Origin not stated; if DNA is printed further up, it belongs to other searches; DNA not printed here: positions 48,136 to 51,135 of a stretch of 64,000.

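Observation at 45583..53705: Three tandem ~890-900-aa secreted paralogues with no recognisable family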

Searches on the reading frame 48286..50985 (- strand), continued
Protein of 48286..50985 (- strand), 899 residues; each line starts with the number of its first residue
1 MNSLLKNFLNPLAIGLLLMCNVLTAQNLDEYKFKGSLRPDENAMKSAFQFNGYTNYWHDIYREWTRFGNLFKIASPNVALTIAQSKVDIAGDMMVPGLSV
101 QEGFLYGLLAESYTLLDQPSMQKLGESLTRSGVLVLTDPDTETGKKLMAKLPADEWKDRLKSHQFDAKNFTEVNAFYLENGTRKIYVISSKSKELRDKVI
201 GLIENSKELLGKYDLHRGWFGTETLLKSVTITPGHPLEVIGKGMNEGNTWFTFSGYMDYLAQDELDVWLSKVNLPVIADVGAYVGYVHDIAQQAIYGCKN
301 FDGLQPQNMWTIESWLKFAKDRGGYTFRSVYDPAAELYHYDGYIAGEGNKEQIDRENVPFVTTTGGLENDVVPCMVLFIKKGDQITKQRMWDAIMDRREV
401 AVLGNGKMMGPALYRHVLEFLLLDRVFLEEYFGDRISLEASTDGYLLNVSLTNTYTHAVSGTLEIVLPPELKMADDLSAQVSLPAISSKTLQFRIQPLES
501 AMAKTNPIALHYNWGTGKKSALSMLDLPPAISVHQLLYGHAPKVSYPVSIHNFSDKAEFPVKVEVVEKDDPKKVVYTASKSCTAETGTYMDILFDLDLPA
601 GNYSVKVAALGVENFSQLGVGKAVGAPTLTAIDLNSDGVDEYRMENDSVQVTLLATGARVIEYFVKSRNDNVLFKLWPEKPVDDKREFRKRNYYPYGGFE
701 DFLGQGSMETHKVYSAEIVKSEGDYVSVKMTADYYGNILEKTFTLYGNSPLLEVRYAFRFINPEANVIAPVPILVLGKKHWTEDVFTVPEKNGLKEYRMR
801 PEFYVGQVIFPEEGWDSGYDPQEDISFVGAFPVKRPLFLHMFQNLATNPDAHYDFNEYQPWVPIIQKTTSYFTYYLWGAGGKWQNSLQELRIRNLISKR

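Call 39: search_solved_structures(query=A3, max_evalue=10, show_alignments=4)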
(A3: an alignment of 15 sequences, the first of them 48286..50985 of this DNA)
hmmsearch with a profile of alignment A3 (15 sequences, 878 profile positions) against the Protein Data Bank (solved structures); distinct sequences matched with E-value up to 10: 7.
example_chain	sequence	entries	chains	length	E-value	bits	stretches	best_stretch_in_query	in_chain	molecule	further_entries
8bl6_A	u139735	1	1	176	0.00042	21.5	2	412-470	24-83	dIG14-scdim-EF62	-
8bl3_A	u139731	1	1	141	0.00094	20.3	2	413-469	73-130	scIg12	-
9un4_A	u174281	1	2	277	0.023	15.8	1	69-170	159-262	Juvenile hormone acid O-methyltransferase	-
7skp_A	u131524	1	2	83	0.35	11.8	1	414-471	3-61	De novo synthetic protein DIG14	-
2a74_B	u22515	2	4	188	0.5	11.3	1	519-593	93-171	Complement Component C3c | Complement C3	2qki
2ice_B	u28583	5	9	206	0.61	11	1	519-594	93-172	Complement C3 alpha chain | Complement C3 | Complement C3c alpha' chain fragment 1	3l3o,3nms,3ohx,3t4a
3jsy_A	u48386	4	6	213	1.1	10.1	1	80-150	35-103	Acidic ribosomal protein P0 homolog | 50S ribosomal protein L10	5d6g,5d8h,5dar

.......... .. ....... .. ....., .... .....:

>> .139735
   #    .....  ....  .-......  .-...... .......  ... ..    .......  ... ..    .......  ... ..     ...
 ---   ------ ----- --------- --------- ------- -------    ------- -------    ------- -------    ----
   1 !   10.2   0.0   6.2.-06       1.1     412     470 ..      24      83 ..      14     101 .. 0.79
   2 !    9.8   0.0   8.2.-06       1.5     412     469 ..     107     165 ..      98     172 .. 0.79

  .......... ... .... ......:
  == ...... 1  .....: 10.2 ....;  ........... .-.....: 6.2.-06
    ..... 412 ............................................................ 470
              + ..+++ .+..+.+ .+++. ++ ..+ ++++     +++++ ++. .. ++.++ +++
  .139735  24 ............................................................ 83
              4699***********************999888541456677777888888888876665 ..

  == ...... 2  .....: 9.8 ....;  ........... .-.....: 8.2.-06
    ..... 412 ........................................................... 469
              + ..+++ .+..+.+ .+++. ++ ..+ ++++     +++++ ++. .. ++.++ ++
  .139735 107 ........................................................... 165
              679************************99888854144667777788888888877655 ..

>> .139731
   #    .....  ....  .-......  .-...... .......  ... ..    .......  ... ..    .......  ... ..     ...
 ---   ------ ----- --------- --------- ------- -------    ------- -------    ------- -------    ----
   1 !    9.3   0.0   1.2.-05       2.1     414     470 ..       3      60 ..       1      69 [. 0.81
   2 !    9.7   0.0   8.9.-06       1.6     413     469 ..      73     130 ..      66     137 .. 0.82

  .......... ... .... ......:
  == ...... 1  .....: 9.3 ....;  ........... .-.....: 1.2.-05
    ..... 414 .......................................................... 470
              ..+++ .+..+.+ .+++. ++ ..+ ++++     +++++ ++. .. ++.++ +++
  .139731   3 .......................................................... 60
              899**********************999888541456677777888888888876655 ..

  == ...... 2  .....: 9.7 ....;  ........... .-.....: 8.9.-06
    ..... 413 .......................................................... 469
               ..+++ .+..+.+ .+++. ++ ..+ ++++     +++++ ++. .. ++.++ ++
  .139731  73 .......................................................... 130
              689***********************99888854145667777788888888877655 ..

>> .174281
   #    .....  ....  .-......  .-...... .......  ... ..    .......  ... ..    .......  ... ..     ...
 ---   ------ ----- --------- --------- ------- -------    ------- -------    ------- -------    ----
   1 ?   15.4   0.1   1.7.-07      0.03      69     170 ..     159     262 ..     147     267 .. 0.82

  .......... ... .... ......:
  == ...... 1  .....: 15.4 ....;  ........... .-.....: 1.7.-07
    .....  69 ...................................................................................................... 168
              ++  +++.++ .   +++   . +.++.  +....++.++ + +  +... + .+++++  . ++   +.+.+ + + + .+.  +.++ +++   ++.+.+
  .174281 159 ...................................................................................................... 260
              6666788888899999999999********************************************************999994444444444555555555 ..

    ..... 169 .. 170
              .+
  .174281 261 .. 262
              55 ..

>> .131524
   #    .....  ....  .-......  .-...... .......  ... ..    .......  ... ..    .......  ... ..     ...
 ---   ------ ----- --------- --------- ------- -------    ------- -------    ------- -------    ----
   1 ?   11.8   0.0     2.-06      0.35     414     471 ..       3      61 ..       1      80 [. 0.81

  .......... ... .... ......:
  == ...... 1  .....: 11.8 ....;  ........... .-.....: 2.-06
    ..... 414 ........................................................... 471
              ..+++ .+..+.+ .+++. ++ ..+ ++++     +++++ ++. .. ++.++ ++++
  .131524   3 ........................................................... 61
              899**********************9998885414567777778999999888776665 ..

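Call 42: find_homologous_proteins(query=A4, max_evalue=0.001)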
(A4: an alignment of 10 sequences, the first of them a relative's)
Query A4 (10 sequences) (854 aa, profile of the alignment): 1 proteins with E <= 0.001 among 8000 candidates.
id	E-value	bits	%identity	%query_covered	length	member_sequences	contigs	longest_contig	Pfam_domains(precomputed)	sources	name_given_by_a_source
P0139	0.0e+0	1190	100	100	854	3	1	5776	-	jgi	-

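Call 44: find_encoding_contigs(protein=P0139, flank=10000, max_places=4)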
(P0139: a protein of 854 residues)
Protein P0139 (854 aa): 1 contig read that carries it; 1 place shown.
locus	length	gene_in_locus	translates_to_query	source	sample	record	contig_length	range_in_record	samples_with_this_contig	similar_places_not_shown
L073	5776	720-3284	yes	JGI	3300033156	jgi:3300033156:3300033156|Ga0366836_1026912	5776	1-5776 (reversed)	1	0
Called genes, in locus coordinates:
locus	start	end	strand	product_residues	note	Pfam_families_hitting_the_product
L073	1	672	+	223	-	?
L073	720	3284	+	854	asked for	-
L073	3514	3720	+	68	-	-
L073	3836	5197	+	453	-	PF00884:Sulfatase, PF01663:Phosphodiest, PF02995:DUF229 (weak), PF16347:SGSH_C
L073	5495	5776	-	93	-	?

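Call 49: list_cluster_members(proteins=[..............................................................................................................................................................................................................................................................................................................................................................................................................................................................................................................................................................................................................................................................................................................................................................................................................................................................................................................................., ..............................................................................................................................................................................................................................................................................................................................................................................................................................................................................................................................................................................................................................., P0052, P0060, P0319, P0353, P0139, P0035])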
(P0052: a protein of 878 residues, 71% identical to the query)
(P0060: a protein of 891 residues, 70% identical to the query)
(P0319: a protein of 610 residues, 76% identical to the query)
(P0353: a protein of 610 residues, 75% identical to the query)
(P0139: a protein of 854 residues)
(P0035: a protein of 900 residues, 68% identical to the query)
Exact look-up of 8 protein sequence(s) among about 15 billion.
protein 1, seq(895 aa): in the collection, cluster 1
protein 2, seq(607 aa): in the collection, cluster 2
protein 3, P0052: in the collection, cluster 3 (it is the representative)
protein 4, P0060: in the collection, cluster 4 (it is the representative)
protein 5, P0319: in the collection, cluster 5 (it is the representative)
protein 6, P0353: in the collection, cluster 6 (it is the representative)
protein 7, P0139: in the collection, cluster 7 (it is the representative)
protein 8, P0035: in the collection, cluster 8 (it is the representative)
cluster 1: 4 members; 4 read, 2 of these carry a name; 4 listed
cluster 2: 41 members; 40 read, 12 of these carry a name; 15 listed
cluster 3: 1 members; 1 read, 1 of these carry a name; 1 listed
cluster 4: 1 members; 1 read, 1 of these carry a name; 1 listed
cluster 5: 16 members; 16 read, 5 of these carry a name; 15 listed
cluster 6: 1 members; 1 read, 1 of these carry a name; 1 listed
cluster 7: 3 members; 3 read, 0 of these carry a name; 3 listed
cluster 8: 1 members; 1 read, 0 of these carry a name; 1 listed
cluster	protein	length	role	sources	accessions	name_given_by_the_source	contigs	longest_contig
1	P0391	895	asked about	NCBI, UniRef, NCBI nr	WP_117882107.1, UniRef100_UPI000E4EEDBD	hypothetical protein [Aureibaculum luteum] | hypothetical protein n=1 Tax=Aureibaculum luteum TaxID=1548456 RepID=UPI000E4EEDBD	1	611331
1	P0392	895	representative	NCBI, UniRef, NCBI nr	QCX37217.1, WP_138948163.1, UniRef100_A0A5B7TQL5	hypothetical protein FF125_01710 [Aureibaculum algae] | Uncharacterized protein n=1 Tax=Aureibaculum algae TaxID=2584122 RepID=A0A5B7TQL5_9FLAO | hypothetical protein [Aureibaculum algae]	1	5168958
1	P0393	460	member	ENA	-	-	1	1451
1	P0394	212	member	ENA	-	-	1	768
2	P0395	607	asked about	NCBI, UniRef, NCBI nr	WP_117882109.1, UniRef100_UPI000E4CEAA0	hypothetical protein [Aureibaculum luteum] | hypothetical protein n=1 Tax=Aureibaculum luteum TaxID=1548456 RepID=UPI000E4CEAA0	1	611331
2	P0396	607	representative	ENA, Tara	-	strand:+ start:4014 stop:5837 length:1824 start_codon:yes stop_codon:yes ...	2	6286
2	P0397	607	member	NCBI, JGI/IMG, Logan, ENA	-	hypothetical protein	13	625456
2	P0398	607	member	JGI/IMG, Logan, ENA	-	hypothetical protein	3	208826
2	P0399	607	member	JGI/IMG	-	hypothetical protein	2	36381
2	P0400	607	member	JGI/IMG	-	hypothetical protein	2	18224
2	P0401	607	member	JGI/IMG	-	hypothetical protein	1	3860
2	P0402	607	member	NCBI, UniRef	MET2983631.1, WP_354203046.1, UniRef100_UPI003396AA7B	hypothetical protein [Aureibaculum conchae] | hypothetical protein n=1 Tax=Aureibaculum sp. 2308TA14-22 TaxID=3108392 ...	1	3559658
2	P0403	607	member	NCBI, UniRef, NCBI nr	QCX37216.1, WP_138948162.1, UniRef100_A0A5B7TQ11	hypothetical protein FF125_01705 [Aureibaculum algae] | Uncharacterized protein n=1 Tax=Aureibaculum algae TaxID=2584122 RepID=A0A5B7TQ11_9FLAO | hypothetical protein [Aureibaculum algae]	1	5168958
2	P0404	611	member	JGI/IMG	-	hypothetical protein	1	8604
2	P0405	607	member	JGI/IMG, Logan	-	hypothetical protein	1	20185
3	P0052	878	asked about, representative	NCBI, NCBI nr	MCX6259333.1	MAG: hypothetical protein NTY95_00650, partial [Bacteroidia bacterium] | hypothetical protein [Bacteroidia bacterium]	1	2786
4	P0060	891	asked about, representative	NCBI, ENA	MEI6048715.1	MAG: hypothetical protein WCS03_07425 [Bacteroidota bacterium]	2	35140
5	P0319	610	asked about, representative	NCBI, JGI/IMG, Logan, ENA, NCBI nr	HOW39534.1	MAG TPA: hypothetical protein PL123_03250 [Bacteroidales bacterium] | hypothetical protein [Bacteroidales bacterium]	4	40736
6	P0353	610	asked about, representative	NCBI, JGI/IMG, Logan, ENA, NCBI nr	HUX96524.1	MAG TPA: hypothetical protein VMV47_12400 [Bacteroidales bacterium] | hypothetical protein [Bacteroidales bacterium]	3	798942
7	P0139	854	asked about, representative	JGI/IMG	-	-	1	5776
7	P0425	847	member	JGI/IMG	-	-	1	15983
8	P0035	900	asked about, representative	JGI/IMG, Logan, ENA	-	-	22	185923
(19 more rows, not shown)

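Call 76: search_protein_families(library=pfam, proteins=[P0208, P0154, P0171, P0177, P0143, P0159, P0189, P0224, P0245, P0239], max_evalue=0.01)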
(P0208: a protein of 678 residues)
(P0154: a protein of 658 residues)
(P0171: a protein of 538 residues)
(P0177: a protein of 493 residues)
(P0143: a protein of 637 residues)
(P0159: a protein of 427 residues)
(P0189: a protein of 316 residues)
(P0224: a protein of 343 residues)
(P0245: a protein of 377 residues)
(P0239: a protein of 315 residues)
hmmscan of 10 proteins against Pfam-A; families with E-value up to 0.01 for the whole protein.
P0208 (678 aa): 1 family
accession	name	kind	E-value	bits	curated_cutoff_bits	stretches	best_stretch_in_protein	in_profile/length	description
PF02449.21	Glyco_hydro_42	-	2.2e-05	24.4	21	1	156-356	9-188/376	Beta-galactosidase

P0154 (658 aa): 0 families

P0171 (538 aa): 0 families

P0177 (493 aa): 0 families

P0143 (637 aa): 0 families

P0159 (427 aa): 5 families
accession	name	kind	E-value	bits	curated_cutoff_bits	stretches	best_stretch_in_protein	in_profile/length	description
PF08271.17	Zn_Ribbon_TF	-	0.00046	20.1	29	0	69-93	3-28/43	TFIIB zinc-binding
PF12773.13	DZR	-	0.0018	18.8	27.3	0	10-91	1-45/45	Double zinc ribbon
PF18912.6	DZR_2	-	0.0036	17.5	27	0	9-37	9-34/56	Double zinc ribbon domain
PF01667.23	Ribosomal_S27e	-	0.0049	17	24.5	0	66-95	7-37/55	Ribosomal protein S27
PF01155.25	HypA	-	0.0059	17.1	28.9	0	66-96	70-98/112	Hydrogenase/urease nickel incorporation, metallochaperone, hypA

P0189 (316 aa): 0 families

P0224 (343 aa): 0 families

P0245 (377 aa): 0 families

P0239 (315 aa): 0 families

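Call 87: fold_search(model_id=the predicted structure, library=viral)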
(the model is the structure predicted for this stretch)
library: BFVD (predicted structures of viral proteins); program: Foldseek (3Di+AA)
matches with E <= 10: 1176; with E <= 0.001: 115
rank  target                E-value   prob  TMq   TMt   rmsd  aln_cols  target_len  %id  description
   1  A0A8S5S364            3.0e-09  1.00  0.19  0.41  22.5       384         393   12  Polymerase/histidinol phosphatase N-terminal domain-containing protein [Siphoviridae sp. ctBLh2]
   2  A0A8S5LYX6            1.4e-08  1.00  0.11  0.09  20.8       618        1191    7  Uncharacterized protein (Fragment) [Siphoviridae sp. ct9Y44]
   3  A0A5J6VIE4            1.5e-08  1.00  0.15  0.13  27.9       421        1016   10  Uncharacterized protein [Megaviridae environmental sample]
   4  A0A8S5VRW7            6.1e-08  1.00  0.11  0.13  28.0       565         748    8  (no name in the UniProt tables at hand)
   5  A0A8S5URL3            8.3e-08  1.00  0.11  0.09  23.4       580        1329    9  Uncharacterized protein (Fragment) [Siphoviridae sp. ctg6c78]
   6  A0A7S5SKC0            1.0e-07  1.00  0.11  0.11  50.1       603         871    9  (no name in the UniProt tables at hand)
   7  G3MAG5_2              1.1e-07  1.00  0.12  0.14  40.2       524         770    6  Gp424 [Bacillus phage G]
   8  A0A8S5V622            1.4e-07  1.00  0.13  0.18  45.4       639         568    9  Uncharacterized protein [Myoviridae sp. ct4uh47]
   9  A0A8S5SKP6            1.4e-07  0.99  0.10  0.17  35.6       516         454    9  Uncharacterized protein [Siphoviridae sp. ctrCN24]
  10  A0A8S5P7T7            1.5e-07  0.97  0.09  0.09  25.6       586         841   10  FN3 [Siphoviridae sp. ctmYS12]
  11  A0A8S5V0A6            6.5e-07  0.98  0.09  0.11  29.8       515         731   10  Uncharacterized protein [Siphoviridae sp. ctBeL15]
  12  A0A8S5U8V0            8.1e-07  0.96  0.10  0.11  26.0       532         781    7  Translation initiation factor-like protein [Siphoviridae sp. ctnMR5]
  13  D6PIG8                8.5e-07  0.98  0.12  0.17  39.2       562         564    8  (no name in the UniProt tables at hand)
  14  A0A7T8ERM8            1.0e-06  1.00  0.09  0.29  15.2       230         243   13  (no name in the UniProt tables at hand)
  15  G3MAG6                1.4e-06  0.99  0.13  0.10  39.4       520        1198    8  Gp425 [Bacillus phage G]
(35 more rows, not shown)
